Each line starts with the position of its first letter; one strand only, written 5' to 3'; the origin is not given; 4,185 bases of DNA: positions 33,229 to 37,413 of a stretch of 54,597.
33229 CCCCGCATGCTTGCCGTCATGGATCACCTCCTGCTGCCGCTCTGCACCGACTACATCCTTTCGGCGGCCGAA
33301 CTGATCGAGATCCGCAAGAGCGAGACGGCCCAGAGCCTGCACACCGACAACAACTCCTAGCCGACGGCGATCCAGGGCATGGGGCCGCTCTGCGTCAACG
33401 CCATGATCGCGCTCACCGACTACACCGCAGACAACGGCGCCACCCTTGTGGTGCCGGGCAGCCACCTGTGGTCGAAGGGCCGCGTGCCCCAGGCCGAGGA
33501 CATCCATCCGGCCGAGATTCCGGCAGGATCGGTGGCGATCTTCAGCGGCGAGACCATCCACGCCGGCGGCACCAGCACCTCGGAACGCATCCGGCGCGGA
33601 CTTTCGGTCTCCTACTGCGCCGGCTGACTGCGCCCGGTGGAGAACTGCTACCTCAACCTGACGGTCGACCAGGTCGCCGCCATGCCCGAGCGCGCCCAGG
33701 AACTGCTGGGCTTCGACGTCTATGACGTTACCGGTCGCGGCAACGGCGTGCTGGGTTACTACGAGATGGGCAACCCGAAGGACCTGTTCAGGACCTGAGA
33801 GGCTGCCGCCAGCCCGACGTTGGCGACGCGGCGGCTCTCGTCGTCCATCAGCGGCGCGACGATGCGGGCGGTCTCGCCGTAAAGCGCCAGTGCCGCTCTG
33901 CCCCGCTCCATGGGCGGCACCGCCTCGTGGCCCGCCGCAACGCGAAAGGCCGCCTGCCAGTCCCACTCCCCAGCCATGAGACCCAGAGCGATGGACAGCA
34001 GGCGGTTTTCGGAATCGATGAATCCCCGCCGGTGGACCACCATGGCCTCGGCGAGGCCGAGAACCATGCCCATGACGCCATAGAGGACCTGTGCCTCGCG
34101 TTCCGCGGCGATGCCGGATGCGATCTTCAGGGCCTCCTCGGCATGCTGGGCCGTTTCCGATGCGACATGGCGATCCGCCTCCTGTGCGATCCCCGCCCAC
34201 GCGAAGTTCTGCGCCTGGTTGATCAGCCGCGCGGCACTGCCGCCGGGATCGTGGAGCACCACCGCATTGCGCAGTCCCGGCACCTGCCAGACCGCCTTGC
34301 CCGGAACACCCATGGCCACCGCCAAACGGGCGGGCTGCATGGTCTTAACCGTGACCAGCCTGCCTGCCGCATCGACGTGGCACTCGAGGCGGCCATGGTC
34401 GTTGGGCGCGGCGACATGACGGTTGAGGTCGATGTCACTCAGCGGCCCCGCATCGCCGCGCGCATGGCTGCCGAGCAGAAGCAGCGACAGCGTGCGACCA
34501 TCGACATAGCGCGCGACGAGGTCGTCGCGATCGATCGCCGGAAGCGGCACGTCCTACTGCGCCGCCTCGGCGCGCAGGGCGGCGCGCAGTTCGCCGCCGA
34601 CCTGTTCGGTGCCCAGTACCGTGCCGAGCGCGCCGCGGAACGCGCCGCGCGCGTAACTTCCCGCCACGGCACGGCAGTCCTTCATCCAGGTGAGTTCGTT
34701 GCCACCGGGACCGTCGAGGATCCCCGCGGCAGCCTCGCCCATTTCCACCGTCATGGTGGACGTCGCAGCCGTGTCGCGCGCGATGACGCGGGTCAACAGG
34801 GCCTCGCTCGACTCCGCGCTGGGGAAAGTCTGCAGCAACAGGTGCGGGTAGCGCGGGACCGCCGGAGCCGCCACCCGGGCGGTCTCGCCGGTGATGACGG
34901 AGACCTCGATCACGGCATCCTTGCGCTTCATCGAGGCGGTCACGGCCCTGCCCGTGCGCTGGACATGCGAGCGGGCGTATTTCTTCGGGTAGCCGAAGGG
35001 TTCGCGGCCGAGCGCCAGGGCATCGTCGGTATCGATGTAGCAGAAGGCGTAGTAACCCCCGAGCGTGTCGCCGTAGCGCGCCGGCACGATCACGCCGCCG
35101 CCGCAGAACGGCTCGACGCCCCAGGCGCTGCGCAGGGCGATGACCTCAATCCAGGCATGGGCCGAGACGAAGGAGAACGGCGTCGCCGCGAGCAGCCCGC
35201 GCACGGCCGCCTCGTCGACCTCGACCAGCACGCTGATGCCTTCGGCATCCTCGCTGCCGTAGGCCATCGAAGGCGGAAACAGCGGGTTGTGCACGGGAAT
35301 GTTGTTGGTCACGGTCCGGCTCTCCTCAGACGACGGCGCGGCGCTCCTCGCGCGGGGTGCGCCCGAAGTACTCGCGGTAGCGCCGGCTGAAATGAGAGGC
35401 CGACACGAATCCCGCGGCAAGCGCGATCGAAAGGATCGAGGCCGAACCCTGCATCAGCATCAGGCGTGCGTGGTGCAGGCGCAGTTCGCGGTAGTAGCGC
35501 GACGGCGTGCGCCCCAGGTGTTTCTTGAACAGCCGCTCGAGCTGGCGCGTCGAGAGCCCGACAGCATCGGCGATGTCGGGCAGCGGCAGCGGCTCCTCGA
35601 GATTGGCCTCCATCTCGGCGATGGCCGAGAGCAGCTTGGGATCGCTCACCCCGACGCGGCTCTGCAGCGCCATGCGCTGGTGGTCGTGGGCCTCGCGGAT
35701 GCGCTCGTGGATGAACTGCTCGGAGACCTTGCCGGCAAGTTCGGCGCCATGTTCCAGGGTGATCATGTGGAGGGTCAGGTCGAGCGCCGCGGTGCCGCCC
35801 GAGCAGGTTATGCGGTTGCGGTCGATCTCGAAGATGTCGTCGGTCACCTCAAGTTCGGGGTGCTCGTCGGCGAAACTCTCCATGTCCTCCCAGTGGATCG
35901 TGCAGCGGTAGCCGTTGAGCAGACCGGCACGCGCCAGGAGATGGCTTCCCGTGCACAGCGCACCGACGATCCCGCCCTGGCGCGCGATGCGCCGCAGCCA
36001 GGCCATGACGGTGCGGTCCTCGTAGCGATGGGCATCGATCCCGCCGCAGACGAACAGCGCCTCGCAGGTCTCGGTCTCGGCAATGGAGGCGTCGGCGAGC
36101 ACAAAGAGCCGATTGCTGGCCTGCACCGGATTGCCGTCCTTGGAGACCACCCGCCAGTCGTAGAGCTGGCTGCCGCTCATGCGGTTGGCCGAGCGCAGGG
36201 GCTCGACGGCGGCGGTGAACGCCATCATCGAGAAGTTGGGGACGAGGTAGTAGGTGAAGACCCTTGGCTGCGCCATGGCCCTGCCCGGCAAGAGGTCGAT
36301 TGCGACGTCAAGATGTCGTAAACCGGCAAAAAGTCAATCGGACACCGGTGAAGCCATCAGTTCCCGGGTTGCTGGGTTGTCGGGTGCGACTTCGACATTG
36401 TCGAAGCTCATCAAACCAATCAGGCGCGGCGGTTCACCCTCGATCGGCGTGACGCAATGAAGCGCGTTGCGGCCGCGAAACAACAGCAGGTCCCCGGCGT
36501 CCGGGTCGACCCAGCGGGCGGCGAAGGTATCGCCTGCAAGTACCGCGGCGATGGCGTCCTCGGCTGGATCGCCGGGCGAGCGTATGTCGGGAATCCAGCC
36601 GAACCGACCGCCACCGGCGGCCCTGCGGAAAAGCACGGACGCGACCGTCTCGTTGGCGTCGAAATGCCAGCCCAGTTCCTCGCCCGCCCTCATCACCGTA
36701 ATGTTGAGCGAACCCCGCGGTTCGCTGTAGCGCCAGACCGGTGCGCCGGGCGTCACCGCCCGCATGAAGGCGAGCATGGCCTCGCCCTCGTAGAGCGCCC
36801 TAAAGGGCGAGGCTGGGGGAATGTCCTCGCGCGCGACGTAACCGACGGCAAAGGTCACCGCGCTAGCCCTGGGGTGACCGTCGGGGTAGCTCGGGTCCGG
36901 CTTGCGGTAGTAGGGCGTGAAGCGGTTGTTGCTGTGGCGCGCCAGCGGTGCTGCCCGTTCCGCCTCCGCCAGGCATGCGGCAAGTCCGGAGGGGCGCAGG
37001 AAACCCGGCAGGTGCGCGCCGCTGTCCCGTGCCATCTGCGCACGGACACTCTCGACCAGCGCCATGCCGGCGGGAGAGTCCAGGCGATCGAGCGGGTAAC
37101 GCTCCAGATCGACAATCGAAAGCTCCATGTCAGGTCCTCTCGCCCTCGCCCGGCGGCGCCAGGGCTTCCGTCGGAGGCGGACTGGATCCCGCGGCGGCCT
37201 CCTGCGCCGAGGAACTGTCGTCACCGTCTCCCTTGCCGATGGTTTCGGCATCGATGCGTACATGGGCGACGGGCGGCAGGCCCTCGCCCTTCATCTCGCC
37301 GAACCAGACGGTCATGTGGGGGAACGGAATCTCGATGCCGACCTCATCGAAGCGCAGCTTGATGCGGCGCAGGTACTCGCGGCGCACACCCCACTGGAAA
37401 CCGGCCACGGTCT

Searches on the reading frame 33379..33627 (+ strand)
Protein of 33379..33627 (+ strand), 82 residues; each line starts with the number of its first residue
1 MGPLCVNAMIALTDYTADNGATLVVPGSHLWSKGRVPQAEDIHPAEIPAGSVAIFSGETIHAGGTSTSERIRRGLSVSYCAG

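Call 16: search_protein_families(library=pfam, proteins=[window:33379-33627:+], max_evalue=0.00001)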
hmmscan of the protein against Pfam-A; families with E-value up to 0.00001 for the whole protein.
window:33379-33627:+ (82 aa): 1 family
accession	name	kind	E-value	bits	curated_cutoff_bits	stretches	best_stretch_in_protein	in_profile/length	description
PF05721.19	PhyH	-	1.8e-18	68.1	22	1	3-74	124-213/213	Phytanoyl-CoA dioxygenase (PhyH)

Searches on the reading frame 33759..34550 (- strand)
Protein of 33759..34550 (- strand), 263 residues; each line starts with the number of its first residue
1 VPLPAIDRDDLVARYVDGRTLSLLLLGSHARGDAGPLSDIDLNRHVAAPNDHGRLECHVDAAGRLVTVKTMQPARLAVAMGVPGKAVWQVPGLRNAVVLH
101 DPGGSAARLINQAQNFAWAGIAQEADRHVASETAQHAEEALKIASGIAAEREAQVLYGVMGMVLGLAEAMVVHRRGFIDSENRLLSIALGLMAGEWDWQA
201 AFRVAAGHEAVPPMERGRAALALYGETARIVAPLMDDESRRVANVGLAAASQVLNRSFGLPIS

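Call 16: search_protein_families(library=pfam, proteins=[window:33759-34550:-], max_evalue=0.00001)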
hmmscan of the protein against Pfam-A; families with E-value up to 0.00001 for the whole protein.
window:33759-34550:- (263 aa): 0 families

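Call 72: search_protein_families(library=pfam, proteins=[window:33759-34550:-], max_evalue=0.01)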
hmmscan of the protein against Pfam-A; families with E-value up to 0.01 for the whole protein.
window:33759-34550:- (263 aa): 1 family
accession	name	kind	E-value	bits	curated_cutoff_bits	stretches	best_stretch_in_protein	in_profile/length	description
PF01909.29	NTP_transf_2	-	0.002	18.9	21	1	22-42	16-36/93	Nucleotidyltransferase domain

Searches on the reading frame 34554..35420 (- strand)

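Call 16: search_protein_families(library=pfam, proteins=[window:34554-35420:-], max_evalue=0.00001)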
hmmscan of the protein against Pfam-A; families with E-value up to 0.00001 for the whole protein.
window:34554-35420:- (288 aa): 1 family
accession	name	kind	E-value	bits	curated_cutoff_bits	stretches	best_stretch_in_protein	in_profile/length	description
PF06314.16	ADC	-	3.2e-25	89.5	29.8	1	48-268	14-233/238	Acetoacetate decarboxylase (ADC)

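Call 75: search_protein_families(library=ncbifam, proteins=[window:34554-35420:-], max_evalue=1e-8)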
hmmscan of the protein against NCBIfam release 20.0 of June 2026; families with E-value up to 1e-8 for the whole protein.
window:34554-35420:- (288 aa): 1 family
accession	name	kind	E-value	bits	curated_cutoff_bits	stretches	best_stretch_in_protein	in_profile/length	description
NF002614.0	PRK02265.1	subfamily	1.2e-11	44.5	150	1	33-166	5-136/246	acetoacetate decarboxylase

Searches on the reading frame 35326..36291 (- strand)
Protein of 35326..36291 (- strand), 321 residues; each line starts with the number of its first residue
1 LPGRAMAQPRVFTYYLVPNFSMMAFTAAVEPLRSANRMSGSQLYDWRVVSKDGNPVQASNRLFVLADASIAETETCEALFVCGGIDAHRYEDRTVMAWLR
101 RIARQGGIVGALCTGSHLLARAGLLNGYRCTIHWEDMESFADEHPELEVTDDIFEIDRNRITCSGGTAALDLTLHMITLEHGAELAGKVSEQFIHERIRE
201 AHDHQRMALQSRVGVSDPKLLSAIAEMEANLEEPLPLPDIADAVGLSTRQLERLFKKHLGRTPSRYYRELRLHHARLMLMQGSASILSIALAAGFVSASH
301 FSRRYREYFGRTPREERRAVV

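Call 17: search_protein_families(library=pfam, proteins=[window:35326-36291:-], max_evalue=0.00001)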
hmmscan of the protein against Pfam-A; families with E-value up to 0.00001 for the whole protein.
window:35326-36291:- (321 aa): 3 families
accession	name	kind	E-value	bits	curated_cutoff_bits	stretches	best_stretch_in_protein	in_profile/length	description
PF12833.13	HTH_18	-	1.6e-26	92.8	33.6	1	240-318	1-79/80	Helix-turn-helix domain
PF00165.29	HTH_AraC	-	4.6e-21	74.9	26.6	2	281-318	6-42/42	Bacterial regulatory helix-turn-helix proteins, AraC family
PF01965.30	DJ-1_PfpI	-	2e-17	63.9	26.6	1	42-177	26-163/165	DJ-1/PfpI family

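Call 75: search_protein_families(library=ncbifam, proteins=[window:35326-36291:-], max_evalue=1e-8)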
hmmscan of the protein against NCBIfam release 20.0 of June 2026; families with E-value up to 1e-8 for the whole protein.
window:35326-36291:- (321 aa): 22 families
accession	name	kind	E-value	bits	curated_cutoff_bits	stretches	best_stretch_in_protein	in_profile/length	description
NF052371.1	TransRegGbdRPseu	equivalog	7.2e-115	383.9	480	1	9-319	16-326/365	choline metabolism transcriptional regulator GbdR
NF006902.0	PRK09393.1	equivalog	8.9e-45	153.3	425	1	38-319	39-321/327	transcriptional regulator FtrA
NF010028.0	PRK13503.1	equivalog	1.1e-17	64.3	288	1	208-318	161-271/278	HTH-type transcriptional activator RhaS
NF041686.2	ant_diox_reg_AndR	equivalog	7.2e-17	62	350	1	185-315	183-316/321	anthranilate 1,2-dioxygenase regulatory protein AndR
NF047455.1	TF_Staph_AryK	equivalog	5e-14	51.5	850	1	215-318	154-257/759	transcriptional regulator AryK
NF047788.1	TransRegPocR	equivalog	8.1e-13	48.3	500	1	199-318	170-289/296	transcriptional regulator PocR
NF007693.0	PRK10371.1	equivalog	1.1e-12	47.8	253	1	220-319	203-299/309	transcriptional regulator MelR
NF012228.1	RobA_TF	equivalog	1.8e-12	47.3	380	1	226-319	11-104/286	MDR efflux pump AcrAB transcriptional activator RobA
NF007860.0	PRK10572.1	equivalog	2.3e-12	46.4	208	1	210-319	175-284/292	arabinose operon transcriptional regulator AraC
NF012144.2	ramA_TF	equivalog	2.4e-12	47.2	180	1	227-318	14-105/108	RamA family antibiotic efflux transcriptional regulator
NF007584.0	PRK10219.1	equivalog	4.2e-12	46.4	174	1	224-318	11-105/107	superoxide response transcriptional regulator SoxS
TIGR01383.1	not_thiJ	equivalog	1.1e-11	44.8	131.25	1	48-191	33-179/180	DJ-1 family glyoxalase III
TIGR04094.1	adjacent_YSIRK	equivalog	2.4e-11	43.2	200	1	227-315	294-381/383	YSIRK-targeted surface antigen transcriptional regulator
NF007243.0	PRK09685.1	equivalog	3.7e-11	43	199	1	220-319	200-301/303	transcriptional regulator FeaR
NF011701.0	PRK15121.1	equivalog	6.4e-11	42.3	426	1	226-319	13-106/289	MDR efflux pump AcrAB transcriptional activator RobA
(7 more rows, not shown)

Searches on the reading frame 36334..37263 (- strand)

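Call 17: search_protein_families(library=pfam, proteins=[window:36334-37263:-], max_evalue=0.00001)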
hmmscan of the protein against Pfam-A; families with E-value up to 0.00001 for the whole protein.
window:36334-37263:- (309 aa): 1 family
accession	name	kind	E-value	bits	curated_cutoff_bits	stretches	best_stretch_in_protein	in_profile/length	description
PF23169.1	HalD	-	6.8e-07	29.4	26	1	153-303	76-223/228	Halogenase D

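Call 75: search_protein_families(library=ncbifam, proteins=[window:36334-37263:-], max_evalue=1e-8)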
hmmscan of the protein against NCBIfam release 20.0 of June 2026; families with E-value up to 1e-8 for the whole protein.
window:36334-37263:- (309 aa): 0 families
